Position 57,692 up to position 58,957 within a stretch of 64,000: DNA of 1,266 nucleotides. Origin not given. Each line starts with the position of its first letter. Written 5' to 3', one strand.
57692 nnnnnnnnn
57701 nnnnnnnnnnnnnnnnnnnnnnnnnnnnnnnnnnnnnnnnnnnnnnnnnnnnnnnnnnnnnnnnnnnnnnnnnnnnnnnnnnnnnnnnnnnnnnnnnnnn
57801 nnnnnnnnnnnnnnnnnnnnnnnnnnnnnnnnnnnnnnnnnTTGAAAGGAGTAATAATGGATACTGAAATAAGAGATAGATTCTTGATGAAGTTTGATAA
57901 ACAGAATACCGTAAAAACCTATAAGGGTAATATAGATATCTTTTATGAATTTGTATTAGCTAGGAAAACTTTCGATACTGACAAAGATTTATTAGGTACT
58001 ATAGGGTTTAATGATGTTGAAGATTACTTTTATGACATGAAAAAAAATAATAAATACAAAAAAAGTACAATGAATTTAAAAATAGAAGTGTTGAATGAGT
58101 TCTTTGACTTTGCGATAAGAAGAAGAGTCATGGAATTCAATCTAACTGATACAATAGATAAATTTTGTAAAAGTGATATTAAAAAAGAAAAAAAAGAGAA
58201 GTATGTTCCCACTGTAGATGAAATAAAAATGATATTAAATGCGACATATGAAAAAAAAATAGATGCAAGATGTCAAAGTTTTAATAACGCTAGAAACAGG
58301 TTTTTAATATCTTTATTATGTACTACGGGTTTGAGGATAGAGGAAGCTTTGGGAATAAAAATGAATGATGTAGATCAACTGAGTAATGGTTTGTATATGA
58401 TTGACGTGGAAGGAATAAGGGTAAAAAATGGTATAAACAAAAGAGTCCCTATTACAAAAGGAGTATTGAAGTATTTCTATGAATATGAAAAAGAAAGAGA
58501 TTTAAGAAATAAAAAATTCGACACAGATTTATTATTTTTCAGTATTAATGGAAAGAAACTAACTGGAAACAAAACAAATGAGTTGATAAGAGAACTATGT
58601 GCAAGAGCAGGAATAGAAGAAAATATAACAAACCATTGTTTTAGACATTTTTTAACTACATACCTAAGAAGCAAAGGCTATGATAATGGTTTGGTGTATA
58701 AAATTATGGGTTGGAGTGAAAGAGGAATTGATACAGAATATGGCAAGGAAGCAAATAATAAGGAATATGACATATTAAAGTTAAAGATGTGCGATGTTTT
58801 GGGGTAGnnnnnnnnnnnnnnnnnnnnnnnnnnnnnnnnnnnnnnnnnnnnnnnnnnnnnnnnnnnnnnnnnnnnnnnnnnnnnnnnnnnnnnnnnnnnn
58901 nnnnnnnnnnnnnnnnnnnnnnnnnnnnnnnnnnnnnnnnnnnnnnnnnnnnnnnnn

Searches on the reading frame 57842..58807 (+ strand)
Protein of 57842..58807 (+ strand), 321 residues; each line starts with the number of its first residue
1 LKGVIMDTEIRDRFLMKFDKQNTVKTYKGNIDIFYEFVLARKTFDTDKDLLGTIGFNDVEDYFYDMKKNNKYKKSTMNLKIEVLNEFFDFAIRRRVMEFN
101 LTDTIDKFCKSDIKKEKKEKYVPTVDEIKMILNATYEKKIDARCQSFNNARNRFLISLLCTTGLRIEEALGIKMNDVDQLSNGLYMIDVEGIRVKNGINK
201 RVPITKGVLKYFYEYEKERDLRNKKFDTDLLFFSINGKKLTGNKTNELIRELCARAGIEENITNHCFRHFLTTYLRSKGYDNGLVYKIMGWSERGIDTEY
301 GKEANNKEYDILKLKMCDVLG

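Call 56: search_protein_families(library=pfam, proteins=[window:57842-58807:+], max_evalue=0.001)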
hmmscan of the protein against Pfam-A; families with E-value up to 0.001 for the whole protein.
window:57842-58807:+ (321 aa): 2 families
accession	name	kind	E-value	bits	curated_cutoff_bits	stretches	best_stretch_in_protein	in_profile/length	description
PF00589.27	Phage_integrase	-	5.4e-24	85.3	27.1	1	130-296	10-161/172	Phage integrase family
PF13495.12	Phage_int_SAM_4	-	3.6e-05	24.5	27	1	20-94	15-81/85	Phage integrase, N-terminal SAM-like domain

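Call 63: search_dna_similar(query=window:57842-58807:+, collection=phages, mode=protein, max_evalue=0.00001, max_rows=15)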
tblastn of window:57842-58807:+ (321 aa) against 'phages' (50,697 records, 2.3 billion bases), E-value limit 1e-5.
Records with a match: 36; places in all: 36; records where one place covers at least 80% of the query: 23.
Best place of each record, by identity: <60% 36.
By first word of the organism name: Bacteriophage 13; Enterocloster 6; Listeria 6; Streptococcus 3; Acinetobacter 2; Bacillus 2; Clostridioides 1; Staphylococcus 1; Enterococcus 1; Alicyclobacillus 1.
By host as written in the record: - 15; Listeria monocytogenes 6; Enterocloster bolteae DA473 3; Enterocloster bolteae DA457 2; Clostridioides sp. ES-S-0107-01 1; Enterocloster bolteae Q14 1; Staphylococcus aureus 1; Streptococcus suis S95N 1; and 6 more.
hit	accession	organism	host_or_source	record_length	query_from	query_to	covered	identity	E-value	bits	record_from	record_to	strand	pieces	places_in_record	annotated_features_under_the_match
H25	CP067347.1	Clostridioides phage ES-S-0107-01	Clostridioides sp. ES-S-0107-01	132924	21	300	87%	24.4%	6e-8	60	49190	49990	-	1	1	record has no annotation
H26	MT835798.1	Bacteriophage sp.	human fecal samples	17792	5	293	90%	23.5%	1e-7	59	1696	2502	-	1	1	record has no annotation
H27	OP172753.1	Enterocloster phage CB457P1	Enterocloster bolteae DA457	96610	4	269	83%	25.2%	1e-11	71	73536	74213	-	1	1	hypothetical protein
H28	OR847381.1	Listeria phage LM 4-11-1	Listeria monocytogenes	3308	1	293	91%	22.7%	1e-9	65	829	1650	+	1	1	record has no annotation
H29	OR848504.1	Listeria phage LM 4-14-1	Listeria monocytogenes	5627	1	293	91%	22.7%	2e-9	65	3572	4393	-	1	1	record has no annotation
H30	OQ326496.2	Enterocloster phage PMBT24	Enterocloster bolteae Q14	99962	4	269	83%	24.8%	2e-11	71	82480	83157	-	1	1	site-specific recombinase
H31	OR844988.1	Staphylococcus phage SA 1306 Kay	Staphylococcus aureus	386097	21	307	89%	23.0%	2e-6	56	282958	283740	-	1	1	record has no annotation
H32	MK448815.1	Streptococcus phage Javan585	Streptococcus suis S95N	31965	42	290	78%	26.4%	3e-6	55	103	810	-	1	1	integrase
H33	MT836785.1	Bacteriophage sp.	human fecal samples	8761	21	290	84%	24.0%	3e-9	64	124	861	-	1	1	record has no annotation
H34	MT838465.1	Bacteriophage sp.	human fecal samples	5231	13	279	83%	24.2%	2e-9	64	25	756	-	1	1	record has no annotation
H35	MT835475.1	Bacteriophage sp.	human fecal samples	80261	69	315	77%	26.0%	6e-9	63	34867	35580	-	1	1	record has no annotation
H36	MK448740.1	Streptococcus phage Javan367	Streptococcus oralis U-o11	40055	48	290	76%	25.9%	3e-6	55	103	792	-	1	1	integrase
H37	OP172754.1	Enterocloster phage CB457P2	Enterocloster bolteae DA457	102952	4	269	83%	23.2%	2e-9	64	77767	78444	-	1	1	hypothetical protein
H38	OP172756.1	Enterocloster phage CB473P2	Enterocloster bolteae DA473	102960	4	269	83%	23.2%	2e-9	64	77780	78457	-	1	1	hypothetical protein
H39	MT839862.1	Bacteriophage sp.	human fecal samples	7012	17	295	87%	22.1%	2e-9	65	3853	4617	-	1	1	record has no annotation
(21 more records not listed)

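Call 83: search_dna_similar(query=window:57842-58807:+, collection=plasmids, mode=protein, max_evalue=1e-8, max_rows=20)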
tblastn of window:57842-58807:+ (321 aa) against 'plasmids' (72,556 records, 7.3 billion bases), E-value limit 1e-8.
Records with a match: 66; places in all: 68; records where one place covers at least 80% of the query: 46.
Best place of each record, by identity: <60% 66.
By first word of the organism name: Enterococcus 31; Salmonella 5; Bacillus 4; Acinetobacter 4; Candidatus 3; Clostridium 3; Piscirickettsia 3; Staphylococcus 2; Streptomyces 2; Acetoanaerobium 1; and 8 more.
By predicted mobility (MOB-suite, as given by PLSDB): non-mobilizable 37; conjugative 19; mobilizable 10.
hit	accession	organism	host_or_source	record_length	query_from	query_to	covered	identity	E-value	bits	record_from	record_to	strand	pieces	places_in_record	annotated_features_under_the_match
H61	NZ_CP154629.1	Acetoanaerobium noterae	cell culture,Sludge of a digestion ...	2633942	22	310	90%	28.9%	2e-10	69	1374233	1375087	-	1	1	none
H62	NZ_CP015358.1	Bacillus thuringiensis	Caenorhabditis elegans,whole organism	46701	14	314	94%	27.0%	7e-10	67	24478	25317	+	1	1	tyrosine-type recombinase/integrase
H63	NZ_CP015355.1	Bacillus thuringiensis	Caenorhabditis elegans,whole organism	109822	14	314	94%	27.0%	7e-10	67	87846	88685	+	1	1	tyrosine-type recombinase/integrase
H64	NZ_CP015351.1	Bacillus thuringiensis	Caenorhabditis elegans,whole organism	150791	14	314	94%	27.0%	7e-10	67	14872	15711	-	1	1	tyrosine-type recombinase/integrase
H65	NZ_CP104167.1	Candidatus Megaera polyxenophila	Cryptomonas gyropyrenoidosa SAG ...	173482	11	277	83%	26.1%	4e-11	71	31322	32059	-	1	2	none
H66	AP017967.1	Candidatus Megaera polyxenophila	-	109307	22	277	80%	27.2%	8e-12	73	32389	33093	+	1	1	integrase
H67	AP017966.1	Candidatus Megaera polyxenophila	-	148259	22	277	80%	27.2%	8e-12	73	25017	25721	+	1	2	integrase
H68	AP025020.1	Calothrix sp. PCC 7716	-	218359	21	293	85%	25.2%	6e-9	65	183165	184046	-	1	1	integrase family protein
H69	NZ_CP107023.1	Clostridium beijerinckii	cell culture,cell pellet of fermenting ...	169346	21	285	83%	23.9%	3e-9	66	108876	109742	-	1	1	tyrosine-type recombinase/integrase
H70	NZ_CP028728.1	Enterococcus faecium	cow,animal-cattle-steer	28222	22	293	85%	23.2%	9e-9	64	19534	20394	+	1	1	tyrosine-type recombinase/integrase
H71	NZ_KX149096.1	Staphylococcus aureus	Western Australia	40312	22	293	85%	23.2%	9e-9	64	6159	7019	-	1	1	tyrosine-type recombinase/integrase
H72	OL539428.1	Escherichia coli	-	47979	22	293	85%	23.2%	9e-9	64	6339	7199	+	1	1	Tn554 family transposase A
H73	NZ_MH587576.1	Staphylococcus aureus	-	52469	22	293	85%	23.2%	9e-9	64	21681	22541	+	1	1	tyrosine-type recombinase/integrase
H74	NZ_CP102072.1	Enterococcus faecalis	Pig,single cell,Rectal swab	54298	22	293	85%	23.2%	9e-9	64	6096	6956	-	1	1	tyrosine-type recombinase/integrase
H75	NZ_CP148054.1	Enterococcus faecalis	animal,mixed culture,pig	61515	22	293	85%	23.2%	9e-9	64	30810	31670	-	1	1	tyrosine-type recombinase/integrase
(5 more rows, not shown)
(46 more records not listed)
